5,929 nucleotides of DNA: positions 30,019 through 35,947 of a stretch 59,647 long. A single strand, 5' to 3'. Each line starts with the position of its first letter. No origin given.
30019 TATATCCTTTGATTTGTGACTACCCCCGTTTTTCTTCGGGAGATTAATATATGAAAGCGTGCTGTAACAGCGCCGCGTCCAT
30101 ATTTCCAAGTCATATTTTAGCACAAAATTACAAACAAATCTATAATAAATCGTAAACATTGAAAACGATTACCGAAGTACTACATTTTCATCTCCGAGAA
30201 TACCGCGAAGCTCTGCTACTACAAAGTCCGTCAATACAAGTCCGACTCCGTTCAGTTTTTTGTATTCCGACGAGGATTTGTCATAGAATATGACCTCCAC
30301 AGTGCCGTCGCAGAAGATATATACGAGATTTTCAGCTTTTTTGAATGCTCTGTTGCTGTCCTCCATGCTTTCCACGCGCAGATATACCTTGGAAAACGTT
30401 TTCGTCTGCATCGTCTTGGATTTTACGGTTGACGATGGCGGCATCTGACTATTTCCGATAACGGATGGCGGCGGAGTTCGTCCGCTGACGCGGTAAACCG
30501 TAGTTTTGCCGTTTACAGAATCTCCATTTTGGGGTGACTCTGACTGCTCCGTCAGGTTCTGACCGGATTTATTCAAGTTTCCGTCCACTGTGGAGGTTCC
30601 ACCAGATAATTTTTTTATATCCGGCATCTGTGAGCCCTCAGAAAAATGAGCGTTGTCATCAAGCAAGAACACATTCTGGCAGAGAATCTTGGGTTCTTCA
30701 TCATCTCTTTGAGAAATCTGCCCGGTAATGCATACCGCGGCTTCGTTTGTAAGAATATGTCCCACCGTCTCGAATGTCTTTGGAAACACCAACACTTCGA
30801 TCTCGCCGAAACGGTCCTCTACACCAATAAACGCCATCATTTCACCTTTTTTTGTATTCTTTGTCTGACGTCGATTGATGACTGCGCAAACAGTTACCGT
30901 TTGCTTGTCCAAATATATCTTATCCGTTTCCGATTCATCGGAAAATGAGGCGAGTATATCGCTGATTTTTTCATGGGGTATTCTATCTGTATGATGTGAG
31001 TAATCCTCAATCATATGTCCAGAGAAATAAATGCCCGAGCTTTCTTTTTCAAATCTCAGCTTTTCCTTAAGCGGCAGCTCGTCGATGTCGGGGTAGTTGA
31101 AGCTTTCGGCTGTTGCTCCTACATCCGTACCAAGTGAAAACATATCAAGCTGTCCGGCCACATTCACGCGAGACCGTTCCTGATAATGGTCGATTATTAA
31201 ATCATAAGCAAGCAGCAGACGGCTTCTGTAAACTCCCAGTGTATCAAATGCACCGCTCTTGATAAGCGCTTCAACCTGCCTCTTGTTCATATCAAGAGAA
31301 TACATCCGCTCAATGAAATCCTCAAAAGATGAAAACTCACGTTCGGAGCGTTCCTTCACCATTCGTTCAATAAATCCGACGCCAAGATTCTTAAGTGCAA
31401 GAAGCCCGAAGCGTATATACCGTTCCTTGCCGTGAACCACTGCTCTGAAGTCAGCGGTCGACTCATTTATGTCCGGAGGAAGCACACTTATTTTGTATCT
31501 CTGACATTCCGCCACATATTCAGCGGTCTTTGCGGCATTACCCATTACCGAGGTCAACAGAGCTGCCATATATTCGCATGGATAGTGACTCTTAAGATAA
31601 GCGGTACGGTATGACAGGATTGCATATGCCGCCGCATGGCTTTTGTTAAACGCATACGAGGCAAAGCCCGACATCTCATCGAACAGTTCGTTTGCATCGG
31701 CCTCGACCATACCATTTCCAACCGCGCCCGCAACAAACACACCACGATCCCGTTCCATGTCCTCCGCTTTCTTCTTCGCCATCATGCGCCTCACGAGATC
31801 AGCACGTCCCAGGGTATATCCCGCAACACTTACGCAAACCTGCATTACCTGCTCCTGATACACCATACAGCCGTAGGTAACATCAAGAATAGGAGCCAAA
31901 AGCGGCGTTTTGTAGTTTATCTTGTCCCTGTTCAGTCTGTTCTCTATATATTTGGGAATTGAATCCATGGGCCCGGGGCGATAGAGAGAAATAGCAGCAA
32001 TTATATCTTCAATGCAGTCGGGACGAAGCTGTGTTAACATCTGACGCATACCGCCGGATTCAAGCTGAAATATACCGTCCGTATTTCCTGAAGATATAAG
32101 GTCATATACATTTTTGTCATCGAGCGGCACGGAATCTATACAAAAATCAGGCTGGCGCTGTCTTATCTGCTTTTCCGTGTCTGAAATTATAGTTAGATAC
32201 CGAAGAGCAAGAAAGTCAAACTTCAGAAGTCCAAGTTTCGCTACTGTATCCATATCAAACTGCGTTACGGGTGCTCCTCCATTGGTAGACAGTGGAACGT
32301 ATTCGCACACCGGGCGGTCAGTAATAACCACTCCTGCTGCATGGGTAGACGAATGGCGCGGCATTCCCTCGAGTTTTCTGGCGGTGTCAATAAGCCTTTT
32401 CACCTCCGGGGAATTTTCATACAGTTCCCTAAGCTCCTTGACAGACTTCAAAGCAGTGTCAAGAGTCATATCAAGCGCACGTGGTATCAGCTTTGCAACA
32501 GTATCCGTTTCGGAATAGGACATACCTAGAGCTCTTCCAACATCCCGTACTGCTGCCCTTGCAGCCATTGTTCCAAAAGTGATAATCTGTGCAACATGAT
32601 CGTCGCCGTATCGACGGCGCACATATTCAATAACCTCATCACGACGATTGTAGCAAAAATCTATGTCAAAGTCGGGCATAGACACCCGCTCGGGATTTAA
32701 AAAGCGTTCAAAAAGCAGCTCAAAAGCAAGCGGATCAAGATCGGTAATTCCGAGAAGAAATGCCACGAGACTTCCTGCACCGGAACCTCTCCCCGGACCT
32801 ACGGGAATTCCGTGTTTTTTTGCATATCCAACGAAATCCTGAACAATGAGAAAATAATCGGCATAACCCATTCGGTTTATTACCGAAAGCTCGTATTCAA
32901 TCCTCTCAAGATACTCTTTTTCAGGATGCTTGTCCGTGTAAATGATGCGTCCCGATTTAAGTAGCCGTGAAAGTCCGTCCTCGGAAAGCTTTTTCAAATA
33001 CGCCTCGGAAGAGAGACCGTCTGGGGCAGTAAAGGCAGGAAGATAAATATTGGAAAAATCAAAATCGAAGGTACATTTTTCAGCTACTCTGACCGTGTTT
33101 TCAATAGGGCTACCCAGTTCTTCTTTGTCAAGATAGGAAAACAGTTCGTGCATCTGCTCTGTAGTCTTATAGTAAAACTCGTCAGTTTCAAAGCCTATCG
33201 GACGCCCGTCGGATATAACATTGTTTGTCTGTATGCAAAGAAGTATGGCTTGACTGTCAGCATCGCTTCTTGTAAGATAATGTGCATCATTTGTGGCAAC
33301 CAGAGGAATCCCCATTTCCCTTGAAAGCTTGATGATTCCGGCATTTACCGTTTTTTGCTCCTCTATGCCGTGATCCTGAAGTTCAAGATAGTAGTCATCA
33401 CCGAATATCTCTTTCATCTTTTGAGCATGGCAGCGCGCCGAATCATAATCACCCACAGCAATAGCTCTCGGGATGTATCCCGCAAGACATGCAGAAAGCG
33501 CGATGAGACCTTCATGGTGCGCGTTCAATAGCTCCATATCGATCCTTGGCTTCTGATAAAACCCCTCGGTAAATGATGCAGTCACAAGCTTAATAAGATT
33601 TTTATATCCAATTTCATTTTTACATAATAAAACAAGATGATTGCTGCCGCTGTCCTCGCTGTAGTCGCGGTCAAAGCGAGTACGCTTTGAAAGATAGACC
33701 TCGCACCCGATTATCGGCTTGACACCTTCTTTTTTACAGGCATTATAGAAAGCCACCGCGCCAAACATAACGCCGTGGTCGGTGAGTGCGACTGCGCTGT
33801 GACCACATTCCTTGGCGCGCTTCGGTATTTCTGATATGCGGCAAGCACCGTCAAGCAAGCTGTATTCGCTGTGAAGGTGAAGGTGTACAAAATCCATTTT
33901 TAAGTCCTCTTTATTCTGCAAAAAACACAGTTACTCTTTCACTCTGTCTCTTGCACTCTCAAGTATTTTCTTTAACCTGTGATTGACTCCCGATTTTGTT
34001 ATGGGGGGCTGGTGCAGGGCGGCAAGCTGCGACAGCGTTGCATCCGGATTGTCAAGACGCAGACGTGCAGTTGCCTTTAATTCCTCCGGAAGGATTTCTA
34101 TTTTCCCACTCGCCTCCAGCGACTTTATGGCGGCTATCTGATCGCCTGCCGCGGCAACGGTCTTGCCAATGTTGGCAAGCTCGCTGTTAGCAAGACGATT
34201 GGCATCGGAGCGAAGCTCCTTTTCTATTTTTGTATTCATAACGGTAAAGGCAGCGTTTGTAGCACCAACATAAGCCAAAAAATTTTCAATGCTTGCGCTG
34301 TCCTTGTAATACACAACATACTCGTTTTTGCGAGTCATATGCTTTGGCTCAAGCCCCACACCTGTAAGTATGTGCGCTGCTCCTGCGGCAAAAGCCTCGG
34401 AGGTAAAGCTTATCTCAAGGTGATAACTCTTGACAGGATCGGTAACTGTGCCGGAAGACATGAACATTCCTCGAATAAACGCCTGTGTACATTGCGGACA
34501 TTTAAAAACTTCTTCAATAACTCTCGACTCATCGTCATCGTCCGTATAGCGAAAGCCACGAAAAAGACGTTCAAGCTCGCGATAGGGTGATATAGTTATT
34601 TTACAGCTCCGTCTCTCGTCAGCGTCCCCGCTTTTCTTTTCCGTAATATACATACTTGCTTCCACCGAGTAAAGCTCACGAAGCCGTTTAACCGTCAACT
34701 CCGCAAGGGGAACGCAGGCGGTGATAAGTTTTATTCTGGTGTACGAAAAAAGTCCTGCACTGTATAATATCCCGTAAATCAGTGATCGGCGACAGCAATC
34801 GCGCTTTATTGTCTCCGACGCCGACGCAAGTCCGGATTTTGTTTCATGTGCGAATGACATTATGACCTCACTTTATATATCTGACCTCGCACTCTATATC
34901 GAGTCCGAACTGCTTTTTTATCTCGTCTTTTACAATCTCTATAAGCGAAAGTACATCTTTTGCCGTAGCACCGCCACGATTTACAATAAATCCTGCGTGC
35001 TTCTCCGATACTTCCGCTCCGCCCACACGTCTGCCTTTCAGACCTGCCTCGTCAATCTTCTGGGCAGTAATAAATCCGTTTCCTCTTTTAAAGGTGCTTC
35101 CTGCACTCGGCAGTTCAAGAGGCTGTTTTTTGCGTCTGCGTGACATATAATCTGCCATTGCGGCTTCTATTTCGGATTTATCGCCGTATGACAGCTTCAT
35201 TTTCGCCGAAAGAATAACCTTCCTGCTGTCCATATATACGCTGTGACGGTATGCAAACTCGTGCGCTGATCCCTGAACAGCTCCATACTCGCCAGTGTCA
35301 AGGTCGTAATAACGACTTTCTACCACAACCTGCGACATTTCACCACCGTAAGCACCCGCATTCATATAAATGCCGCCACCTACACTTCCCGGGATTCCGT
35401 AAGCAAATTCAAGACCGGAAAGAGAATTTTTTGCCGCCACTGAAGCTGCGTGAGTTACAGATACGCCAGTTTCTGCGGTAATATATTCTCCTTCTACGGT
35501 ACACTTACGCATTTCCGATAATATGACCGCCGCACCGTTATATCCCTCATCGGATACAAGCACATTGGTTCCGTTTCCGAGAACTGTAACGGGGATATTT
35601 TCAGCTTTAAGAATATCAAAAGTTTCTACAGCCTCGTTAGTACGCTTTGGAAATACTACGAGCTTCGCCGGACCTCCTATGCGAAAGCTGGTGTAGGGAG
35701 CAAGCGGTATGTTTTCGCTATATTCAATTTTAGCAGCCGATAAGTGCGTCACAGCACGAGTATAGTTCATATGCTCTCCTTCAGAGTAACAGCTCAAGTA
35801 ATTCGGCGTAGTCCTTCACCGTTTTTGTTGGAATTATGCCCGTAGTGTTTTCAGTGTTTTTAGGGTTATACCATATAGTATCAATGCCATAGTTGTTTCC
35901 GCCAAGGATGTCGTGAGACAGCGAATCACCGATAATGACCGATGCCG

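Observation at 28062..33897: Tandem dnaE duplicate cut down to a PHP-palm-thumb fragment: frame kept open, polymerase aspartates lost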

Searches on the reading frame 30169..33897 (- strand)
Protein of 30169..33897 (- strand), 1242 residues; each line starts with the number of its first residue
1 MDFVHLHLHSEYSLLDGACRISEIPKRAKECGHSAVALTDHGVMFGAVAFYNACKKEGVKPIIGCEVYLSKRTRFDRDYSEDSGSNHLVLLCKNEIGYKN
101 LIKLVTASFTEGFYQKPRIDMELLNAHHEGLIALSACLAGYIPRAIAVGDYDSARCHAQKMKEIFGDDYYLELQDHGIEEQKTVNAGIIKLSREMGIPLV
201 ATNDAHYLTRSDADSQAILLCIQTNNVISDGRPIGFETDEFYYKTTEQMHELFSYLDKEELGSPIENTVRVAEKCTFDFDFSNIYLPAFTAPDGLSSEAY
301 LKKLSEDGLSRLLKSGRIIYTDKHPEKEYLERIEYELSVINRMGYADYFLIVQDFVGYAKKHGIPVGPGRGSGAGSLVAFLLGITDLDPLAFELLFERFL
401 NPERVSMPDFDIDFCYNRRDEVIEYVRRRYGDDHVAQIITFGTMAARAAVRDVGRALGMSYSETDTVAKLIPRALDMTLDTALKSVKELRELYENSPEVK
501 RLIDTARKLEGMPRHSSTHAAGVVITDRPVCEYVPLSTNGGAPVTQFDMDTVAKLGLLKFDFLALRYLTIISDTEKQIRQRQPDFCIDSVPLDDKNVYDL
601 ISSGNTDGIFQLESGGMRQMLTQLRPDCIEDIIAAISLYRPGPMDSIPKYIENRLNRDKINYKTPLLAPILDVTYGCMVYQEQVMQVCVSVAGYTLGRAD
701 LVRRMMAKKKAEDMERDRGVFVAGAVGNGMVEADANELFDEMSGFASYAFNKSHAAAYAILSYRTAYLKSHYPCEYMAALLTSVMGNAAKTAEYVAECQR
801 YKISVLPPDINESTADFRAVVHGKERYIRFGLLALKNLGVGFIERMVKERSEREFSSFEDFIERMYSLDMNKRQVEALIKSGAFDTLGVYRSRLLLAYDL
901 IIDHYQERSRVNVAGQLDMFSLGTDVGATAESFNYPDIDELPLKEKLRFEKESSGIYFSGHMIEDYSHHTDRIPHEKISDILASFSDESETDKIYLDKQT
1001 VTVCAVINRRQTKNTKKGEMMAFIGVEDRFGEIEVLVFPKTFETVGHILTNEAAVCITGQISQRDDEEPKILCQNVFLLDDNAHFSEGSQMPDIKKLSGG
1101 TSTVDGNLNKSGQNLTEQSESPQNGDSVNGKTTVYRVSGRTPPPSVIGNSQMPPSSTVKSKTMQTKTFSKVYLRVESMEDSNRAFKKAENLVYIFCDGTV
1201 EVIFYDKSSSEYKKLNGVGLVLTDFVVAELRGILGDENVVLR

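Call 10: find_related_loci(query=window:30169-33897:-, collection=genome_contigs, flank=10000)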
Query window:30169-33897:- (1242 aa) in genome_contigs; peptide patterns used: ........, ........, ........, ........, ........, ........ (x = any residue, [..] = any of these).
600 stretches matched a pattern (row limit reached: there are more); 598 encode a relative of the query (tblastn E <= 1e-3); the best 80 are kept; 80 distinct loci.
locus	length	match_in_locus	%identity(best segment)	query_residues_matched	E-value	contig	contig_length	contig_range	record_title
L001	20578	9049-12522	56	2-1242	0e+0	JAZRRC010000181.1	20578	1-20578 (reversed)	MAG: Candidatus Avispirillum sp. isolate T1900045356_YK20190046.MAGScoT_cleanbin_000048 SGB_6795_k141_2391261, whole gen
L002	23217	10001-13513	58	3-1242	0e+0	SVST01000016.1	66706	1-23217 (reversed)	MAG: Oscillospiraceae bacterium isolate SIG676 NODE_10232_length_66706_cov_3.615134, whole genome shotgun sequence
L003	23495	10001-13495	57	3-1242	0e+0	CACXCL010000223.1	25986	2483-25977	MAG: uncultured Ruminococcus sp. isolate RUG11130 genome assembly, contig: RUG11130_asm_223, whole genome shotgun sequen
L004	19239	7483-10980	49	3-1242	0e+0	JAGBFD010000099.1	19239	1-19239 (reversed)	MAG: Clostridia bacterium isolate RGIG9062 Water_deer_Rectum.Co__c800352, whole genome shotgun sequence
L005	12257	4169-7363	52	1-1083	0e+0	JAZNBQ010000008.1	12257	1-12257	MAG: Acutalibacteraceae bacterium isolate T1900044741_TS20190207.MAGScoT_cleanbin_000029 SGB_2066_k141_3248793, whole ge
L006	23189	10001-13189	53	3-1074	0e+0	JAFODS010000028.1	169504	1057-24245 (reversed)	MAG: Clostridia bacterium isolate RGIG374 Dairy_cattle_Colon-4__c214293, whole genome shotgun sequence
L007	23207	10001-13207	52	1-1076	0e+0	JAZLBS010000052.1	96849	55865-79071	MAG: Acutalibacteraceae bacterium isolate T1900045060_TC20190053.MAGScoT_cleanbin_000009 SGB_4566_k141_1440413, whole ge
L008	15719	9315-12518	51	1-1076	0e+0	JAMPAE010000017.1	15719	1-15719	MAG: Ruminococcus sp. isolate NALB_7813_22 Scaffold_#17__SCF_017___15719_bp, whole genome shotgun sequence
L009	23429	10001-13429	49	3-1156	0e+0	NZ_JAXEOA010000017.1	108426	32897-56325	MAG: Agathobaculum sp. isolate SUG2834 k141_54166, whole genome shotgun sequence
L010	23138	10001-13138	51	3-1073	0e+0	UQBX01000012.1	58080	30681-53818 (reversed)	uncultured Ruminococcaceae bacterium isolate UMGS133 genome assembly, contig: NODE_170_length_58080_cov_8.211909, whole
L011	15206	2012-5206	51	3-1076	0e+0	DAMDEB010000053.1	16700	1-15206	MAG TPA_asm: Caproiciproducens sp. isolate CTOTU50380 NODE_506_length_16700_cov_2.495344, whole genome shotgun sequence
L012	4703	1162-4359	52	2-1081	0e+0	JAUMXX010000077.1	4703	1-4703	MAG: bacterium isolate S16M_St_51 NODE_7156_length_4703_cov_4.833477, whole genome shotgun sequence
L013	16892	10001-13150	51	3-1076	0e+0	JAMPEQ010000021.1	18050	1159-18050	MAG: Bacteroides sp. isolate NALB_7823_8 Scaffold_#21__SCF_021___18050_bp, whole genome shotgun sequence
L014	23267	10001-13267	51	1-1099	0e+0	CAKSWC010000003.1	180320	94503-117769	MAG: uncultured Eubacteriales bacterium isolate REFINED_METABAT215_TOP10_CONTIGS_1500_ASSEMBLY_K77_MERGED__Hadza_PheChl_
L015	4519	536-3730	51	2-1076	0e+0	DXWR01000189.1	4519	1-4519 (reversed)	MAG TPA_asm: Oscillospiraceae bacterium isolate HRGM_Genome_3609 HRGM_Genome_3609_189, whole genome shotgun sequence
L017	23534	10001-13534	46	3-1242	0e+0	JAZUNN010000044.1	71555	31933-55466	MAG: Acutalibacteraceae bacterium isolate T1900044885_TS20190351.MAGScoT_cleanbin_000025 SGB_3224_k141_424280, whole gen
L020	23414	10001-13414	51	3-1242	0e+0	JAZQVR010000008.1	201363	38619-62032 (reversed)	MAG: Acutalibacteraceae bacterium isolate T1900045168_TC20190162.MAGScoT_cleanbin_000004 SGB_5173_k141_2082419, whole ge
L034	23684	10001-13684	48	2-1242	0e+0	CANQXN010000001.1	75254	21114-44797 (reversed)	MAG: uncultured Clostridia bacterium isolate Lapin-032__bin134 genome assembly, contig: Lapin-032__NODE_579_length_75254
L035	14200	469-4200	54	2-1242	0e+0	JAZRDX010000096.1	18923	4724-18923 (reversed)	MAG: Eubacteriales bacterium isolate T1900045503_YK20190197.MAGScoT_cleanbin_000011 SGB_7511_k141_1796604, whole genome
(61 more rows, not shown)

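Call 37: search_protein_families(library=pfam, proteins=[window:30169-33897:-])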
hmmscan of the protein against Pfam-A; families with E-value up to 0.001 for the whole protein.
window:30169-33897:- (1242 aa): 5 families
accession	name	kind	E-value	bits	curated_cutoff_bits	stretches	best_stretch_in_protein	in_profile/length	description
PF07733.18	DNA_pol3_alpha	-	4.7e-106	354.6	23.9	1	300-564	2-260/260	Bacterial DNA polymerase III alpha NTPase domain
PF02811.25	PHP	-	5e-58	196.5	26.4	1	5-176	1-164/164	PHP domain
PF17657.6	DNA_pol3_finger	-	1e-57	194.5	22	1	568-729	2-166/166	Bacterial DNA polymerase III alpha subunit finger domain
PF14579.12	HHH_6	-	1.1e-25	90.1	25.6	1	802-893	1-89/90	Helix-hairpin-helix motif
PF01336.31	tRNA_anti-codon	-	8e-10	39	27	1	1001-1078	1-74/75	OB-fold nucleic acid binding domain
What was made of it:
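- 30169..33897 (-): Full-length dnaE (clostridial DnaE1 type, 1242 aa): PHP, polymerase NTPase domain, fingers, HhH, OB. It is the parent copy. Pfam PF02811, PF07733, PF17657, PF14579, PF01336 (call 37).
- On Functional C-family polymerase (DnaE1 / Pol III alpha): PF17657, PF14579 and PF01336 are present in the neighbouring DnaE (call 37).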

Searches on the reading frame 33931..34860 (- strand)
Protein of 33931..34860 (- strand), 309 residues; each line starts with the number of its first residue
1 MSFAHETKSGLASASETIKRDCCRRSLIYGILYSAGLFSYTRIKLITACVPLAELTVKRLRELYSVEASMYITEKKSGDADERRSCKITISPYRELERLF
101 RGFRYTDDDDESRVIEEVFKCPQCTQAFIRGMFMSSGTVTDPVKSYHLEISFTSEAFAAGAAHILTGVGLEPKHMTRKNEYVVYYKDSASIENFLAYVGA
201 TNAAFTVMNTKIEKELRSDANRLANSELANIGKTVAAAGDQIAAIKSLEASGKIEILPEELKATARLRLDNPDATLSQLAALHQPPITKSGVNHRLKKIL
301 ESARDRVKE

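Call 54: search_protein_families(library=pfam, proteins=[window:33931-34860:-], max_evalue=0.00001)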
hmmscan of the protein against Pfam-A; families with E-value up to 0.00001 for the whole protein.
window:33931-34860:- (309 aa): 2 families
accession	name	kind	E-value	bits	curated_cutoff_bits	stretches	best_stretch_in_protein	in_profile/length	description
PF02650.20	HTH_WhiA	-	3e-28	98.5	27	1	220-301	1-82/84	WhiA C-terminal HTH domain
PF14527.11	LAGLIDADG_WhiA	-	6.2e-24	84.4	23.2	1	126-217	2-93/93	WhiA LAGLIDADG-like domain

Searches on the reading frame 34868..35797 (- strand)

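Call 54: search_protein_families(library=pfam, proteins=[window:34868-35797:-], max_evalue=0.00001)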
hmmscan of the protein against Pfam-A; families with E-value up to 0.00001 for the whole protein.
window:34868-35797:- (309 aa): 2 families
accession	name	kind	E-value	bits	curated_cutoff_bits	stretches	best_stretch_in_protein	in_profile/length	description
PF02873.21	MurB_C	-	1.8e-33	115.1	27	1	209-308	1-99/99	UDP-N-acetylenolpyruvoylglucosamine reductase, C-terminal domain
PF01565.28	FAD_binding_4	-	8e-20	71.4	26.4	1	45-170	2-134/139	FAD binding domain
